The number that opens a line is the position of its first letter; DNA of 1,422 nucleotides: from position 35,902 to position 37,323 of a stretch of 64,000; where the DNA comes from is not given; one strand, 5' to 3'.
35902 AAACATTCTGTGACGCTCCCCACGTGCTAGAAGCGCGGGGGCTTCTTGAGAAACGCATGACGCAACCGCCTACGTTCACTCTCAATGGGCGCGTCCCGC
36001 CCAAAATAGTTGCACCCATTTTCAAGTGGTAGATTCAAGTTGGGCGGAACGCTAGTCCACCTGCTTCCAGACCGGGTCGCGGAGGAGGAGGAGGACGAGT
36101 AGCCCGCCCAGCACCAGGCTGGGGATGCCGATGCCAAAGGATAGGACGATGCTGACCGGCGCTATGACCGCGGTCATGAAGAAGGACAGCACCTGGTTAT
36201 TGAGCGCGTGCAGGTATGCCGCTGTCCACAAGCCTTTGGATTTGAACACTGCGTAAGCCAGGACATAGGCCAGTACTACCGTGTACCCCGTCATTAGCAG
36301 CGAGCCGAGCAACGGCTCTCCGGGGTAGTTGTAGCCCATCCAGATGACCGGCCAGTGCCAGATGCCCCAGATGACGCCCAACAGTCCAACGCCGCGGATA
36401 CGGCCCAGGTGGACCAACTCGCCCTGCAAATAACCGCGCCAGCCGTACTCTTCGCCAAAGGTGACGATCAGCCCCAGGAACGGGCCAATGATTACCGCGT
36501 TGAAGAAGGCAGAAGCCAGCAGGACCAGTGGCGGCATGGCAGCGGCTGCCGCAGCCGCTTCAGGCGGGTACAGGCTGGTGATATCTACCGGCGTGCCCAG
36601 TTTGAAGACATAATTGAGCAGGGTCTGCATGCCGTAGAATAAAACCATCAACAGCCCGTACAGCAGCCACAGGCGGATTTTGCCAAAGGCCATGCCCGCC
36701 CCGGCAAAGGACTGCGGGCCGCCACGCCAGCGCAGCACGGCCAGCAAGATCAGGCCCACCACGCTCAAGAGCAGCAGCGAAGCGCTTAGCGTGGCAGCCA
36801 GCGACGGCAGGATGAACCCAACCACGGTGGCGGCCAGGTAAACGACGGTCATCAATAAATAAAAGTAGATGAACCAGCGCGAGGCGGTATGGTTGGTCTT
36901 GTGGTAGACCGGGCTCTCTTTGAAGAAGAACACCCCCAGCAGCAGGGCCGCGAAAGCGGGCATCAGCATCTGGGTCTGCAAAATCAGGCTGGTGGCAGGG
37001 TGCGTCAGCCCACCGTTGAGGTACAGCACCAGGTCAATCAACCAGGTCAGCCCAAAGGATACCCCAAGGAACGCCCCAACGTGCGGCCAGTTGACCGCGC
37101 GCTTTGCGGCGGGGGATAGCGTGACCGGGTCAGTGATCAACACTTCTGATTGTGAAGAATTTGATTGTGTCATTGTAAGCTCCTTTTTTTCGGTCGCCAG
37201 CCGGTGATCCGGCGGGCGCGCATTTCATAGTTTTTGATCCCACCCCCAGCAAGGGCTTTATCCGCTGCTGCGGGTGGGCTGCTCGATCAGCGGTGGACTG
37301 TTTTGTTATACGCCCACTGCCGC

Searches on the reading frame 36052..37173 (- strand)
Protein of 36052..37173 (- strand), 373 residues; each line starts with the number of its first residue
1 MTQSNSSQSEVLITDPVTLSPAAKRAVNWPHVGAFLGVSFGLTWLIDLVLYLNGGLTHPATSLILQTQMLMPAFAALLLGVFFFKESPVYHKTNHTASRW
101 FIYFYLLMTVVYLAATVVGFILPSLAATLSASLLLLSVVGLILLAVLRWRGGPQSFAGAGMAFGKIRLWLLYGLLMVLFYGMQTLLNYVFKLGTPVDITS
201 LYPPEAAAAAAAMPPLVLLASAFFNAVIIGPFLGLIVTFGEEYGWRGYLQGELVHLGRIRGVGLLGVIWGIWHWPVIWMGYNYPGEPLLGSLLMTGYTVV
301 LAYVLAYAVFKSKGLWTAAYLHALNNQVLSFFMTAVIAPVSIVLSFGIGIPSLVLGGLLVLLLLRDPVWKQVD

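Call 12: search_protein_families(library=pfam, proteins=[window:36052-37173:-], max_evalue=0.001)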
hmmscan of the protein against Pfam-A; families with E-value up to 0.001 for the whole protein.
window:36052-37173:- (373 aa): 1 family
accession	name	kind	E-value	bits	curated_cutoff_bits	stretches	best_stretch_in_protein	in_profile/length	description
PF02517.21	Rce1-like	-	1.2e-13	51.5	22.4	1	226-326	4-91/93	Type II CAAX prenyl endopeptidase Rce1-like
